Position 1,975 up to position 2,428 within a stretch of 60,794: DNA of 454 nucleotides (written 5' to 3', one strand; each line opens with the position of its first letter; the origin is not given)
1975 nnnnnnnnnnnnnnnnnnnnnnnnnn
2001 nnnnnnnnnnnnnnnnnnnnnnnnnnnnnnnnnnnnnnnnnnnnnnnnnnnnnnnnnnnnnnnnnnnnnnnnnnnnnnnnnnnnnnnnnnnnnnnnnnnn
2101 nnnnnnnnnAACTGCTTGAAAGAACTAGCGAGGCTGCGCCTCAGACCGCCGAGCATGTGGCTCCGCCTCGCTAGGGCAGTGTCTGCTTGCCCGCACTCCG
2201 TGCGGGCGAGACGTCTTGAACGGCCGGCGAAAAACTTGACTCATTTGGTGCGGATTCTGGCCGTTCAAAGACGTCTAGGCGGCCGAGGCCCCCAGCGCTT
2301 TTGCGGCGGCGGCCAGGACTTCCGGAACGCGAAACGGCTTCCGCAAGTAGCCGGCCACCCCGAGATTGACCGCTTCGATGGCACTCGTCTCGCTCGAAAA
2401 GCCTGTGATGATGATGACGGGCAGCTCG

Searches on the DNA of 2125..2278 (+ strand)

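Call 23: build_rna_model(alignment_id=A2, structure=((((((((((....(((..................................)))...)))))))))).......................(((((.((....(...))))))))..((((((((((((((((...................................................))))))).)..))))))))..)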
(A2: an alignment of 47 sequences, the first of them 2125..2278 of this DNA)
Model R1 built from alignment A2 (47 sequences, 204 columns); structure: as given.
model positions 160; base pairs 37; branch points 2; effective number of sequences 1.96; information 0.59 bits per position. Calibrated on 0.2 Mb of random sequence (short: E-values are rough).
structure used (alignment columns):
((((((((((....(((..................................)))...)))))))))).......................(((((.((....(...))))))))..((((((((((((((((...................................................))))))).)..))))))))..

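Call 24: search_with_rna_model(model_id=R1, source=window, max_evalue=10, filters=off)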
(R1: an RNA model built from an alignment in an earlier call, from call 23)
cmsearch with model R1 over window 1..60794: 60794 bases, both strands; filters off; matches with E-value up to 10: 81.
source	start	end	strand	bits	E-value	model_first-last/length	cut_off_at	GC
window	45736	45889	+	164.9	1.2e-41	1-160/160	no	0.61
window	2125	2278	+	162.2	6.1e-41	1-160/160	no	0.62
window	47137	47281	+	148.6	2.1e-37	1-160/160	no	0.61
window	13861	14003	-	49.1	1.6e-11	1-160/160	no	0.62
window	47215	47278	-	33.8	1.5e-07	94-157/160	no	0.5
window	43289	43446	-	32.9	2.6e-07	1-160/160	no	0.61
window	45820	45887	-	31.2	7.3e-07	93-158/160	no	0.5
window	2073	2174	-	24.5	4e-05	1-160/160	no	0.58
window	2207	2316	-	24.5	4e-05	1-160/160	no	0.63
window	45679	45785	-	23.3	8.2e-05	1-160/160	no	0.62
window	5292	5385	+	20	0.00059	1-160/160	no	0.67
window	13797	13923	+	19.3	0.00093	1-160/160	no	0.59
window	47096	47180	-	18.7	0.0013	1-160/160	no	0.62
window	44429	44508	-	13.1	0.036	1-160/160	no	0.7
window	28197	28284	+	12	0.071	1-160/160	no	0.51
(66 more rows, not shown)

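Call 25: search_with_rna_model(model_id=R1, sources=[L001, L002, L003, L004, L005, L006, L007, L008, L009, L010, L011, L012, L013, L014, L015, L016, L017, L018, L019, L020, L021, L022, L023, L024, L025, L026, L027, L028, L029, L030, L031, L032, L033, L034, L035, L036, L037, L038, L039, L040, L041, L042, L043, L044, L045, L046, L047, L048, L049, L050], max_evalue=1)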
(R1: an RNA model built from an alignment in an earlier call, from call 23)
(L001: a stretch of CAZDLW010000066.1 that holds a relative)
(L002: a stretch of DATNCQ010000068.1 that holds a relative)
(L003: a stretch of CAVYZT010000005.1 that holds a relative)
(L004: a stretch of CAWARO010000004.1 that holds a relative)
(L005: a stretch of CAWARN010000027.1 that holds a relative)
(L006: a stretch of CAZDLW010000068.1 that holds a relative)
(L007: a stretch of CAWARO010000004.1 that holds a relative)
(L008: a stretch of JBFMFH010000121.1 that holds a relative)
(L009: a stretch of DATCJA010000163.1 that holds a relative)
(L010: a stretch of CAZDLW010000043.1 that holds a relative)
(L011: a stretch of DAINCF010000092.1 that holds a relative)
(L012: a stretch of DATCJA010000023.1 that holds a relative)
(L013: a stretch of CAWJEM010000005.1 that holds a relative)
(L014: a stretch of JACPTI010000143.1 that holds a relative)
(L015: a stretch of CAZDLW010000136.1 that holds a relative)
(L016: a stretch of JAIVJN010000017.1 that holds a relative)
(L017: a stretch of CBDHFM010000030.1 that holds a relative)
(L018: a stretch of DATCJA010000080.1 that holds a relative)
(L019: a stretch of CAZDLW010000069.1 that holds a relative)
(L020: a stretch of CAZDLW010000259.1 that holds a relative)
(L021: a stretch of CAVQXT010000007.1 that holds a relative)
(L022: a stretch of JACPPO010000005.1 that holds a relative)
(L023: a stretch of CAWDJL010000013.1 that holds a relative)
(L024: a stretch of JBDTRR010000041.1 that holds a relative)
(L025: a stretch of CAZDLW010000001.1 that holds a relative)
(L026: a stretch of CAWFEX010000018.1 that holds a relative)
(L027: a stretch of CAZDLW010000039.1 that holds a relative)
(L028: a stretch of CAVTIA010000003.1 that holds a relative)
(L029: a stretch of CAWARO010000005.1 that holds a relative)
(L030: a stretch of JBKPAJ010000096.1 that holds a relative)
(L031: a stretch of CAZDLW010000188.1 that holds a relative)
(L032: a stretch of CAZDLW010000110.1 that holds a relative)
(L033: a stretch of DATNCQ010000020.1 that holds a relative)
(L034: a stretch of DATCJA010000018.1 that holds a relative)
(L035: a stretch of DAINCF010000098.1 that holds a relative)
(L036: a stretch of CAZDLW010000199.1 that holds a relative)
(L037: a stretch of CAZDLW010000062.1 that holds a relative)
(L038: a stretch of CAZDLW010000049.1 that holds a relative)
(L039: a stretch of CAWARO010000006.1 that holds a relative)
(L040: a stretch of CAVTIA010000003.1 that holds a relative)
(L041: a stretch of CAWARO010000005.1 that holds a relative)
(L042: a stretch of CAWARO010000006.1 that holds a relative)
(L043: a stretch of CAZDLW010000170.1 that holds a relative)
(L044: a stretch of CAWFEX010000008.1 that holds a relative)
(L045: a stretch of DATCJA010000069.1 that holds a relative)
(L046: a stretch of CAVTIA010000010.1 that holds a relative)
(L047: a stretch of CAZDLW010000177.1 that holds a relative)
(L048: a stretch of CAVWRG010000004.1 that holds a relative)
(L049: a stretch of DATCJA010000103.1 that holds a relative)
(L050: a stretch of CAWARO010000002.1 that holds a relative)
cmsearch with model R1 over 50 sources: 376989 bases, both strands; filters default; matches with E-value up to 1: 158.
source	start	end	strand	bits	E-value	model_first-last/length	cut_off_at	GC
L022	6013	6172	-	174.4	2.6e-43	1-160/160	no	0.6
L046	560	711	-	171.1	1.8e-42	1-160/160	no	0.59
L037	1055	1214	+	171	1.9e-42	1-160/160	no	0.62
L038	2175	2333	-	170.5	2.7e-42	1-160/160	no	0.64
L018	7098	7251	-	170.1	3.4e-42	1-160/160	no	0.62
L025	2979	3140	-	168.7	7.8e-42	1-160/160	no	0.63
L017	4505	4665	+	167.3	1.8e-41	1-160/160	no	0.63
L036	2028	2188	-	164.5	9.4e-41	1-160/160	no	0.64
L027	166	325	+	164.4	9.9e-41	1-160/160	no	0.64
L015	3043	3203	+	164.3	1.1e-40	1-160/160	no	0.63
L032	981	1143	-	163.5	1.7e-40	1-160/160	no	0.63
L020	1082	1241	+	160.8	8.5e-40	1-160/160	no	0.66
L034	3786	3941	-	160.2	1.3e-39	1-160/160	no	0.6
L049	2081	2233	-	160.1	1.3e-39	1-160/160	no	0.63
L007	5820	5977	-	159.3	2.1e-39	1-160/160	no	0.65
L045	3428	3580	+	157.7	5.7e-39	1-160/160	no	0.61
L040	6884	7040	+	157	8.4e-39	1-160/160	no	0.6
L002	3683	3843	+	155.5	2.1e-38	1-160/160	no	0.63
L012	5058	5201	-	154.3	4.3e-38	1-160/160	no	0.58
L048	4343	4503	+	152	1.7e-37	1-160/160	no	0.59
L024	770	936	-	151.9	1.8e-37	1-160/160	no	0.64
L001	706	869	+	151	3.1e-37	1-160/160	no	0.65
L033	1256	1413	+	150.9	3.3e-37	1-160/160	no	0.63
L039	3653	3816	+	149.8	6.5e-37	1-160/160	no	0.59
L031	2441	2602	+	149.7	6.7e-37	1-160/160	no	0.62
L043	2415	2576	-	149.7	6.9e-37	1-160/160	no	0.64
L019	6318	6478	+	148.6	1.3e-36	1-160/160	no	0.63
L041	6947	7100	-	144.5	1.5e-35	1-160/160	no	0.62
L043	5893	6052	-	143.9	2.2e-35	1-160/160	no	0.68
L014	3345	3505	-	141.8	7.5e-35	1-160/160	no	0.62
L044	6178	6334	-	141.6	8.8e-35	1-160/160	no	0.63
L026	7535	7676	-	141.2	1.1e-34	1-160/160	no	0.62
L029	544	691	+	138.3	6.1e-34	1-160/160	no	0.64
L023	7521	7678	+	137.7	9e-34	1-160/160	no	0.63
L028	1329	1477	+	136.6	1.7e-33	1-160/160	no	0.6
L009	3527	3670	+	136.2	2.2e-33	1-160/160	no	0.58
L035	318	480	+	136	2.5e-33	1-160/160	no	0.6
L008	6548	6707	-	132.8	1.6e-32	1-160/160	no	0.63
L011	1119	1271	-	126.7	6.7e-31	1-160/160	no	0.64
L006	1544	1710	-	126.2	8.6e-31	1-160/160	no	0.63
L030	5020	5184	+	124.5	2.4e-30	1-160/160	no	0.62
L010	5483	5609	+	123.1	5.7e-30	1-160/160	no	0.58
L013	7509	7668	+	120.4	2.9e-29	1-160/160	no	0.6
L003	3684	3846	+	119.1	6.2e-29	1-160/160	no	0.64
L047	900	1024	-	117.4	1.7e-28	1-160/160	no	0.61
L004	1768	1910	+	111.3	6.4e-27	1-160/160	no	0.66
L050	1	121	-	106.7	1.1e-25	1-116/160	3'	0.69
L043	2254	2418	+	104.3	4.4e-25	1-160/160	no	0.59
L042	1942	2068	-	102.7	1.2e-24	1-160/160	no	0.61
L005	7058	7237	-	97.8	2.1e-23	1-160/160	no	0.68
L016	4921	5083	+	94.9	1.2e-22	1-160/160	no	0.6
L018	3300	3431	+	94.5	1.6e-22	1-160/160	no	0.6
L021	1813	1985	+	86.8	1.6e-20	1-160/160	no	0.66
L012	6078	6223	+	45.9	6.9e-10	1-160/160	no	0.6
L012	3320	3480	-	43.1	3.5e-09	1-160/160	no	0.62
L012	5406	5550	-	41.5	9.3e-09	1-160/160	no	0.6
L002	3774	3908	-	40.6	1.6e-08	1-160/160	no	0.7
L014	3253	3414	+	39.7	2.7e-08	1-160/160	no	0.69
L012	4968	5127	+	39.6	3e-08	1-160/160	no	0.61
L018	7004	7168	+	37.6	9.5e-08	1-160/160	no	0.64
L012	1981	2138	-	37.2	1.2e-07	1-160/160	no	0.6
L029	619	750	-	37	1.4e-07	1-160/160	no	0.63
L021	1908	2027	-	36.9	1.5e-07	1-160/160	no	0.67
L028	1412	1530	-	36.1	2.4e-07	1-160/160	no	0.55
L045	3511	3638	-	35.9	2.7e-07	1-160/160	no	0.61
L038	2130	2244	+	35.6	3.2e-07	1-160/160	no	0.6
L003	3777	3914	-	35.6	3.3e-07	1-160/160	no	0.66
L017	4595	4731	-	35.4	3.7e-07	1-160/160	no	0.54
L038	2277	2369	+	35.3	3.8e-07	1-160/160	no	0.69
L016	5012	5148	-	34.7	5.5e-07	1-160/160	no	0.64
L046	455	629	+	34.5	6.2e-07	1-160/160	no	0.54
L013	7600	7733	-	34.4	6.5e-07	1-160/160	no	0.64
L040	6972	7088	-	34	8.2e-07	1-160/160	no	0.62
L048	4433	4544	-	33.9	8.8e-07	1-160/160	no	0.56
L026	7508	7602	+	33.9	9.1e-07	1-160/160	no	0.51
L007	5735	5889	+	33.1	1.5e-06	1-160/160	no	0.59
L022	5915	6082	+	32.4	2.2e-06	1-160/160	no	0.56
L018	3363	3488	-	32.3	2.3e-06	1-160/160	no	0.56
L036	1992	2098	+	32.1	2.6e-06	1-160/160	no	0.64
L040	6860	6938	-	32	2.7e-06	1-160/160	no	0.72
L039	3745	3920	-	31.4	3.9e-06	1-160/160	no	0.55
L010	7825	7956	+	31.2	4.4e-06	1-160/160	no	0.66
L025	2924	3049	+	30.9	5.4e-06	1-160/160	no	0.63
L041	6860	7016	+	30.2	8e-06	1-160/160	no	0.61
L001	797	963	-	30.2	8.2e-06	1-160/160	no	0.6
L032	928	1051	+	30.2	8.2e-06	1-160/160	no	0.6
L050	65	212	+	30.2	8.3e-06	1-160/160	no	0.65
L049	2083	2147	+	30.2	8.3e-06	93-158/160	no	0.51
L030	5113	5298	-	30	9.3e-06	1-160/160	no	0.58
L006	1443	1613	+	30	9.4e-06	1-160/160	no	0.58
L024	706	841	+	29.8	1e-05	1-160/160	no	0.68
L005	7021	7136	+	29.7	1.1e-05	1-160/160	no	0.59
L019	6409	6528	-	29.4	1.4e-05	1-160/160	no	0.57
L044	6136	6245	+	29.3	1.4e-05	1-160/160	no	0.64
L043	5825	5962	+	29.1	1.6e-05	1-160/160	no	0.61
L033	1345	1507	-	28.8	1.9e-05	1-160/160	no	0.64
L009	3601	3744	-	28.5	2.3e-05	1-160/160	no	0.54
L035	416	478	-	28.3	2.5e-05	93-158/160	no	0.48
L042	1944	2008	+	28.2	2.7e-05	93-158/160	no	0.52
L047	856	968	+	28.1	2.8e-05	1-160/160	no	0.56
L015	3134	3317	-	27.9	3.2e-05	1-160/160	no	0.62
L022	6115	6172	+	27.6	3.9e-05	1-57/160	no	0.67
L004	1863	1908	-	27.6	3.9e-05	93-158/160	no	0.57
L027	258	323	-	27.2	4.9e-05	93-158/160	no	0.56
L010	5542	5607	-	26.6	7.3e-05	93-158/160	no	0.5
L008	6652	6751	+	26.2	8.9e-05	1-160/160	no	0.73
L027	75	222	-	26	0.0001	1-160/160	no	0.64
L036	2132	2274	+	25.7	0.00012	1-160/160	no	0.67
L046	662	829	+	25.5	0.00014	1-160/160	no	0.64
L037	1145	1313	-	25.2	0.00016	1-160/160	no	0.6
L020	1171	1336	-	25.1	0.00017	1-160/160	no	0.57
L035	257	380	-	24.9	0.0002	1-160/160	no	0.61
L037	990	1111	-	24.6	0.00023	1-160/160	no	0.65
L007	5922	6091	+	24.4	0.00027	1-160/160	no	0.66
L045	3428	3477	-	24.1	0.00032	1-57/160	no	0.68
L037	165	279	+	24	0.00033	1-160/160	no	0.68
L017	4466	4561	-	23.3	0.0005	1-160/160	no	0.68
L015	2947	3099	-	23.2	0.00053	1-160/160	no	0.67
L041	7049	7144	+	22.7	0.00071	1-160/160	no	0.66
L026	7633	7773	+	22.5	0.00083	1-160/160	no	0.64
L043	2520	2637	+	22.1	0.0011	1-160/160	no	0.69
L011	1121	1183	+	21.9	0.0012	93-158/160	no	0.56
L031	2532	2662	-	21.9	0.0012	1-160/160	no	0.63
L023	7611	7676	-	21.9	0.0012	93-158/160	no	0.59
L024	875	977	+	21.4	0.0016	1-160/160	no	0.64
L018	7202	7304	+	21.4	0.0016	1-160/160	no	0.61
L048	4266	4399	-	21.4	0.0016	1-160/160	no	0.66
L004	1768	1826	-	21.1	0.0019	1-57/160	no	0.64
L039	3653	3712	-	20.3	0.0031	1-57/160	no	0.67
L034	3697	3857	+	20.3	0.0031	1-160/160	no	0.58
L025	3084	3227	+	20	0.0038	1-160/160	no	0.67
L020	983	1138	-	19.4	0.0052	1-160/160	no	0.71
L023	7434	7578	-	19.3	0.0055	1-160/160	no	0.58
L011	1215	1291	+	19.2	0.006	1-160/160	no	0.62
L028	1311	1378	-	19.1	0.0064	1-160/160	no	0.66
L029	482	584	-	18.7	0.0083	1-160/160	no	0.63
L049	2183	2319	+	18.3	0.01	1-160/160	no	0.69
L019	6204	6375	-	17.8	0.014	1-160/160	no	0.66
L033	1213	1312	-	17.7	0.014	1-160/160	no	0.71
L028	364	463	+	17.7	0.015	1-160/160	no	0.67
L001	670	762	-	17.5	0.016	1-160/160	no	0.71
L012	5158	5201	+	17.5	0.017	1-57/160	no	0.7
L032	1086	1229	+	17.4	0.017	1-160/160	no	0.6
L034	3891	3941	+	17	0.022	1-57/160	no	0.69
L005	7180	7283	+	16.6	0.029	1-160/160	no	0.69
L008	6486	6616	+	16.5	0.03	1-160/160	no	0.63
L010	6845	6980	+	15.7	0.048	1-160/160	no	0.68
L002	3683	3742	-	15.5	0.054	1-57/160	no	0.75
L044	6278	6391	+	15.5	0.055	1-160/160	no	0.64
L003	3607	3745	-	15.4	0.058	1-160/160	no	0.68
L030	4969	5078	-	14.8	0.085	1-160/160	no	0.64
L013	7436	7565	-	14.6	0.096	1-160/160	no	0.6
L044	4249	4310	-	14.3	0.11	93-158/160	no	0.39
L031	2441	2497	-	13.5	0.18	1-57/160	no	0.68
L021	1744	1865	-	13.4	0.19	1-160/160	no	0.6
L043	5999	6049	+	12.7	0.3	4-54/160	no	0.76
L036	243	296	-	12.5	0.33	3-55/160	no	0.76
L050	1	26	+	12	0.46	135-160/160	5'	0.58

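Call 57: search_with_rna_model(model_id=R1, sources=[window, L001, L002, L003, L004, L005, L006, L007, L008, L009, L010, L011, L012, L013, L014, L015, L016, L017, L018, L019, L020, L021, L022, L023, L024, L025, L026, L027, L028, L029, L030, L031, L032, L033, L034, L035, L036, L037, L038, L039, L040, L041, L042, L043, L044, L045, L046, L047, L048, L049, L050, L051, L052, L053, L054, L055, L056], max_evalue=1e-18, make_alignment=true)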
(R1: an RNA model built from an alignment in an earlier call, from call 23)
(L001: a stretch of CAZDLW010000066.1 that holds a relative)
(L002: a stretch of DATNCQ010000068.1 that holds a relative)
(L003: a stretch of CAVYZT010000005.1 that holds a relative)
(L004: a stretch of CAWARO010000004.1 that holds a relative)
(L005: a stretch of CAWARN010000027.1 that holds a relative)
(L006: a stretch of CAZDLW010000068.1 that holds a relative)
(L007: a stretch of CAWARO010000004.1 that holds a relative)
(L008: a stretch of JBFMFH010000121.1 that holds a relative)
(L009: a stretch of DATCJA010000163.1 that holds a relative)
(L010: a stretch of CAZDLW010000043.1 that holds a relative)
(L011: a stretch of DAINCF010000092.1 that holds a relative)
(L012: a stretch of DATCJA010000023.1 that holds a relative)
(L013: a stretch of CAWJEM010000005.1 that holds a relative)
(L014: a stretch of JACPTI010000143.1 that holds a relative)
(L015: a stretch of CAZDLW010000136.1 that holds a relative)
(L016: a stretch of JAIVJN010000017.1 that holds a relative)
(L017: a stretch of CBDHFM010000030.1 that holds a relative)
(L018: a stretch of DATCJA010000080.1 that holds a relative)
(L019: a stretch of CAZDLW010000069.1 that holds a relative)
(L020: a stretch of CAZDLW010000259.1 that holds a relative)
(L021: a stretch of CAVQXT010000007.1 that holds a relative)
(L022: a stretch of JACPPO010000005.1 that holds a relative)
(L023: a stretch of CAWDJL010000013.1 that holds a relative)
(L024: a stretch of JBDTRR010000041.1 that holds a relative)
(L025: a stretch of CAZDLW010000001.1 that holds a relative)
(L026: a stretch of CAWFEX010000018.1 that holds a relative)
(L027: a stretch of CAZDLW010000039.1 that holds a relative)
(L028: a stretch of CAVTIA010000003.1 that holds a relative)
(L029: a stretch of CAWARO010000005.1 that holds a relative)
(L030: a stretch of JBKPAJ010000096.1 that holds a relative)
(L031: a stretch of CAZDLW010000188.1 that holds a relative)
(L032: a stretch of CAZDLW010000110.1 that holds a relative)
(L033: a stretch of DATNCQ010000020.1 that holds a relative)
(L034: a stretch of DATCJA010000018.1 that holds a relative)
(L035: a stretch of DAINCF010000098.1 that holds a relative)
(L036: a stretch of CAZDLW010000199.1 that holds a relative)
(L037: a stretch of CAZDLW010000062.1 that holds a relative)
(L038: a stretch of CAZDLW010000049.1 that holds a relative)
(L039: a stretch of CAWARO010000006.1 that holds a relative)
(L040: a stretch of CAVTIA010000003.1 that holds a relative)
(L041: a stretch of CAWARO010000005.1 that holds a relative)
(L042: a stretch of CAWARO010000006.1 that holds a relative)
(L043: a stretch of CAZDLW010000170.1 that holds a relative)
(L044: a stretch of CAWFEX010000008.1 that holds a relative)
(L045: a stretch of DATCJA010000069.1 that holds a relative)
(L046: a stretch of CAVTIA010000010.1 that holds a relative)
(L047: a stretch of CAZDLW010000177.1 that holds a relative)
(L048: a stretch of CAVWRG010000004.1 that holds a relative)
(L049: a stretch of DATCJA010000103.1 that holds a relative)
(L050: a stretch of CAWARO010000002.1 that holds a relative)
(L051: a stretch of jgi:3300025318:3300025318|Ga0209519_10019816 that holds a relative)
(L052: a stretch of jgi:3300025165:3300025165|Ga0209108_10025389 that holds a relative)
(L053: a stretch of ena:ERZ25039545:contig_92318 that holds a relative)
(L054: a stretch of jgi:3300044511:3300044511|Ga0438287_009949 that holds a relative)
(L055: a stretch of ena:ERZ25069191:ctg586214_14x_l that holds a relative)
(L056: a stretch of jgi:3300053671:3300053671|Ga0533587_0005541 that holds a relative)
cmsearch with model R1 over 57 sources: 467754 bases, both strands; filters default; matches with E-value up to 1e-18: 57.
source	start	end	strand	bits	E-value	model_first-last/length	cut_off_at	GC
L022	6013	6172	-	174.4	3.2e-43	1-160/160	no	0.6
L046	560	711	-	171.1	2.2e-42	1-160/160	no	0.59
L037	1055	1214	+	171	2.4e-42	1-160/160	no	0.62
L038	2175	2333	-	170.5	3.3e-42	1-160/160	no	0.64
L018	7098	7251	-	170.1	4.2e-42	1-160/160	no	0.62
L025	2979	3140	-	168.7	9.6e-42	1-160/160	no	0.63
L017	4505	4665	+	167.3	2.2e-41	1-160/160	no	0.63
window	45736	45889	+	164.9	9.3e-41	1-160/160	no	0.61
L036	2028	2188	-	164.5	1.2e-40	1-160/160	no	0.64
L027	166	325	+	164.4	1.2e-40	1-160/160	no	0.64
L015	3043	3203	+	164.3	1.3e-40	1-160/160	no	0.63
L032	981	1143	-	163.5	2.1e-40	1-160/160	no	0.63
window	2125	2278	+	162.2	4.6e-40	1-160/160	no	0.62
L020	1082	1241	+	160.8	1.1e-39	1-160/160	no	0.66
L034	3786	3941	-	160.2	1.6e-39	1-160/160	no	0.6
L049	2081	2233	-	160.1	1.6e-39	1-160/160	no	0.63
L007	5820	5977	-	159.3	2.6e-39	1-160/160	no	0.65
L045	3428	3580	+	157.7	7e-39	1-160/160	no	0.61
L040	6884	7040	+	157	1e-38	1-160/160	no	0.6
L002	3683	3843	+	155.5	2.7e-38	1-160/160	no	0.63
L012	5058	5201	-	154.3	5.3e-38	1-160/160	no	0.58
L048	4343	4503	+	152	2.1e-37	1-160/160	no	0.59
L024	770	936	-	151.9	2.3e-37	1-160/160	no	0.64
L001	706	869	+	151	3.8e-37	1-160/160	no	0.65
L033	1256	1413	+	150.9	4.1e-37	1-160/160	no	0.63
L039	3653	3816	+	149.8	8.1e-37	1-160/160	no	0.59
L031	2441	2602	+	149.7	8.3e-37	1-160/160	no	0.62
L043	2415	2576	-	149.7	8.5e-37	1-160/160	no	0.64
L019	6318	6478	+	148.6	1.6e-36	1-160/160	no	0.63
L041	6947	7100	-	144.5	1.9e-35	1-160/160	no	0.62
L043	5893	6052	-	143.9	2.7e-35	1-160/160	no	0.68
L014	3345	3505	-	141.8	9.3e-35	1-160/160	no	0.62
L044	6178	6334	-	141.6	1.1e-34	1-160/160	no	0.63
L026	7535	7676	-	141.2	1.4e-34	1-160/160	no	0.62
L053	3655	3808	-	141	1.5e-34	1-160/160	no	0.6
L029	544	691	+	138.3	7.6e-34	1-160/160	no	0.64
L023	7521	7678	+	137.7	1.1e-33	1-160/160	no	0.63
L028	1329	1477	+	136.6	2.1e-33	1-160/160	no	0.6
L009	3527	3670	+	136.2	2.7e-33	1-160/160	no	0.58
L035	318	480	+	136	3.1e-33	1-160/160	no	0.6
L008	6548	6707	-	132.8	2e-32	1-160/160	no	0.63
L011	1119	1271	-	126.7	8.3e-31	1-160/160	no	0.64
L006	1544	1710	-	126.2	1.1e-30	1-160/160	no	0.63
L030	5020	5184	+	124.5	3e-30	1-160/160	no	0.62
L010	5483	5609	+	123.1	7.1e-30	1-160/160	no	0.58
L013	7509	7668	+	120.4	3.6e-29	1-160/160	no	0.6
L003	3684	3846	+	119.1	7.6e-29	1-160/160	no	0.64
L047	900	1024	-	117.4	2.1e-28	1-160/160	no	0.61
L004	1768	1910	+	111.3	8e-27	1-160/160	no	0.66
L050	1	121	-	106.7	1.3e-25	1-116/160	3'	0.69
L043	2254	2418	+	104.3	5.5e-25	1-160/160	no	0.59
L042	1942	2068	-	102.7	1.4e-24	1-160/160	no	0.61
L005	7058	7237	-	97.8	2.6e-23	1-160/160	no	0.68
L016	4921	5083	+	94.9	1.5e-22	1-160/160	no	0.6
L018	3300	3431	+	94.5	1.9e-22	1-160/160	no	0.6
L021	1813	1985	+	86.8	2e-20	1-160/160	no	0.66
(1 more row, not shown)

Alignment A5: 57 matches aligned to the model, 236 columns, each read 5' to 3' on its own strand. Consensus structure (alignment columns), stored with it:
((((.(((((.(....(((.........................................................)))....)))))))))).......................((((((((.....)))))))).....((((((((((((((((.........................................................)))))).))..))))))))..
